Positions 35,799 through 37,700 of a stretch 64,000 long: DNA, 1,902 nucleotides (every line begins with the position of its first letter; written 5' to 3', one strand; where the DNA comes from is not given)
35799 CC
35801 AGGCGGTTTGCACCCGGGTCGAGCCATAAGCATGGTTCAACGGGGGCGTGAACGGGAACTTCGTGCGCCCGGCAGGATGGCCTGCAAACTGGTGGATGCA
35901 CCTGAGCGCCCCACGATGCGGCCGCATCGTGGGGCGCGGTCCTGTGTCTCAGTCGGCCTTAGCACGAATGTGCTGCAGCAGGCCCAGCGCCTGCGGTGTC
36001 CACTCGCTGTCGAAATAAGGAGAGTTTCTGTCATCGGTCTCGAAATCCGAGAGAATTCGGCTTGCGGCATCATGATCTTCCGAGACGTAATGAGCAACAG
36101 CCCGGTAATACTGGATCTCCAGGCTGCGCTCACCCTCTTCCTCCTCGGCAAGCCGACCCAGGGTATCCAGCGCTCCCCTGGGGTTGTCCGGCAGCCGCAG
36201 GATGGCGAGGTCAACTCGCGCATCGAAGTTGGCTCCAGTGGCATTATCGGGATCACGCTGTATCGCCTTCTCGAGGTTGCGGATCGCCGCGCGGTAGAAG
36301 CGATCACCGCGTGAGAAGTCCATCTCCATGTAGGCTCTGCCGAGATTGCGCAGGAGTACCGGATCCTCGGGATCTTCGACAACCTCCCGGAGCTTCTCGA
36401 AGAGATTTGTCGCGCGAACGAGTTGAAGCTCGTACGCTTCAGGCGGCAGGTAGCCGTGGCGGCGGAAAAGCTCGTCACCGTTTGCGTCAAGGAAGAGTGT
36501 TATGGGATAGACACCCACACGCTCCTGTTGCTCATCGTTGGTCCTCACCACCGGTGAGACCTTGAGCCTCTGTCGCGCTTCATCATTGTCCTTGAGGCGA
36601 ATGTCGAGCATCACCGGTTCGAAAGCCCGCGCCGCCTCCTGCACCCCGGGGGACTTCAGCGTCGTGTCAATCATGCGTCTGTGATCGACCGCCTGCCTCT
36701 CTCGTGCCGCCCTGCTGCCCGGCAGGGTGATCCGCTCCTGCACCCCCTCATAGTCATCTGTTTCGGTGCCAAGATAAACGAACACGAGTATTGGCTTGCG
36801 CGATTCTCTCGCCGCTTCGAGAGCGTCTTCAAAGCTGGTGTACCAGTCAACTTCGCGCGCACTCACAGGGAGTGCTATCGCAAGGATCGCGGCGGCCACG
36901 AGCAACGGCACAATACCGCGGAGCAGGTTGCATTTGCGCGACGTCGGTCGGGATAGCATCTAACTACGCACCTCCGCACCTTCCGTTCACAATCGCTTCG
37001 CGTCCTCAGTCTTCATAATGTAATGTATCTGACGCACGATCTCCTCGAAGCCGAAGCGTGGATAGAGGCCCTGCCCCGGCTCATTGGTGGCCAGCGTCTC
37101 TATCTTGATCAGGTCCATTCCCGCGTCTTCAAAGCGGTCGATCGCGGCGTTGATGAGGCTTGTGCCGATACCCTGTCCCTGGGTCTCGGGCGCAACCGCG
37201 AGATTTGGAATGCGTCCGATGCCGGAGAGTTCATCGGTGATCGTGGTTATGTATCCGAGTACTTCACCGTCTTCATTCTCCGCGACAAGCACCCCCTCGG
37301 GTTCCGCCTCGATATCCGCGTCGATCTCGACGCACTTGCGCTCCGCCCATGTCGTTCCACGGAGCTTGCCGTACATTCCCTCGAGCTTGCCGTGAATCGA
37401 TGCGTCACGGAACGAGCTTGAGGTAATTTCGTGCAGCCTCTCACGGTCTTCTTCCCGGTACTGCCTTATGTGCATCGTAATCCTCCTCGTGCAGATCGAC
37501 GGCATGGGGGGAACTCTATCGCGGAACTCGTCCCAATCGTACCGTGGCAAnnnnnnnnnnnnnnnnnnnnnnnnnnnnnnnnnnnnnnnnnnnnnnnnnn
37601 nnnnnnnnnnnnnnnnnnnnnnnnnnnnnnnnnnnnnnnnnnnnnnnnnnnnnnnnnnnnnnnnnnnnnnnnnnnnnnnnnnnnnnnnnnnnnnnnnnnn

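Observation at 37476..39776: Methanogen-type homocysteine biosynthesis pair (COG1900 plus NIL-ferredoxin) behind a promoter and ~250-nt leader with SAM-riboswitch-like fragments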

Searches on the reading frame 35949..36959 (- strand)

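Call 5: search_protein_families(library=pfam, proteins=[window:35949-36959:-], max_evalue=0.01)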
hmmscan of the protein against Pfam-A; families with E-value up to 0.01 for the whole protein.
window:35949-36959:- (336 aa): 5 families
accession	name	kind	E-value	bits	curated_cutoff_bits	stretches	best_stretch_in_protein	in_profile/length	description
PF14559.12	TPR_19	-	1.1e-08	35.7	25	0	222-253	7-33/68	Tetratricopeptide repeat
PF13899.12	Thioredoxin_7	-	6.8e-05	23.4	27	1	38-61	1-24/83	Thioredoxin-like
PF03190.21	Thioredox_DsbH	-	0.00026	21.4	27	0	35-61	18-44/163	Protein of unknown function, DUF255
PF13414.12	TPR_11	-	0.00038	20.5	26.8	0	222-241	10-29/42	TPR repeat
PF13098.12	Thioredoxin_2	-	0.0035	18.1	27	1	95-177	22-101/104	Thioredoxin-like domain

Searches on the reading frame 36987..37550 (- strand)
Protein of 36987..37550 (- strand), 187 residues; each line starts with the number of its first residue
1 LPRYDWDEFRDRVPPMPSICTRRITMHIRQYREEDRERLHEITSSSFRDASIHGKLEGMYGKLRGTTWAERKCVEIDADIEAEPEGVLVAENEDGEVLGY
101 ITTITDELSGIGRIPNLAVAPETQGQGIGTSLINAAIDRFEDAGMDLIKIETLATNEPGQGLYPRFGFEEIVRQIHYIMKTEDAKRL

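Call 5: search_protein_families(library=pfam, proteins=[window:36987-37550:-], max_evalue=0.01)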
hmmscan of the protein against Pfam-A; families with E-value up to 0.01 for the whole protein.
window:36987-37550:- (187 aa): 7 families
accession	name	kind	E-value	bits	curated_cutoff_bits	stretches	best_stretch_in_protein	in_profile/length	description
PF00583.31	Acetyltransf_1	-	3.4e-16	60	20.7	1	76-168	24-116/116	Acetyltransferase (GNAT) family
PF13508.13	Acetyltransf_7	-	1.1e-14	55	27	1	85-170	3-84/84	Acetyltransferase (GNAT) domain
PF13673.13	Acetyltransf_10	-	2.9e-11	43.9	23.6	1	78-174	24-113/128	Acetyltransferase (GNAT) domain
PF08445.16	FR47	-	3e-05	24.4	22.1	1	111-172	21-81/86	FR47-like protein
PF13302.13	Acetyltransf_3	-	4.2e-05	24.7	25.4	1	27-169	3-138/138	Acetyltransferase (GNAT) domain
PF13527.13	Acetyltransf_9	-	0.0017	18.8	25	1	28-170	2-126/127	Acetyltransferase (GNAT) domain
PF14542.12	Acetyltransf_CG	-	0.0019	18.7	30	1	113-147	26-60/80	GCN5-related N-acetyl-transferase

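Call 66: search_protein_families(library=ncbifam, proteins=[window:36987-37475:-], max_evalue=0.00001)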
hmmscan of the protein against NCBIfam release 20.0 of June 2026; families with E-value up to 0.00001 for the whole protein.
window:36987-37475:- (162 aa): 7 families
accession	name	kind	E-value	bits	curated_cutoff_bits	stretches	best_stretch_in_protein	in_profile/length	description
TIGR01575.1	rimI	equivalog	1.4e-15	57.6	86.4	1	61-159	32-129/132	ribosomal protein S18-alanine N-acetyltransferase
NF002959.0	PRK03624.1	equivalog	8.6e-09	35.2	124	1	49-145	38-131/147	GNAT family acetyltransferase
NF040503.1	resist_ArsN1a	equivalog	1.8e-08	34.3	170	1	50-146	36-136/159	arsinothricin resistance N-acetyltransferase ArsN1 family A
NF007025.1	PRK09491.1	equivalog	3.8e-08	33.4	173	1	87-154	63-130/145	ribosomal protein S18-alanine N-acetyltransferase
NF008212.0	PRK10975.1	equivalog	9.8e-08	32.1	219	1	63-144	141-221/232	dTDP-4-amino-4,6-dideoxy-D-galactose acyltransferase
TIGR03448.1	mycothiol_MshD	equivalog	1.7e-07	30.9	163.1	1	58-152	197-294/294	mycothiol synthase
TIGR03103.1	trio_acet_GNAT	equivalog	1.5e-06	27.1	569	1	62-147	126-216/547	N-acetylglutaminylglutamine synthetase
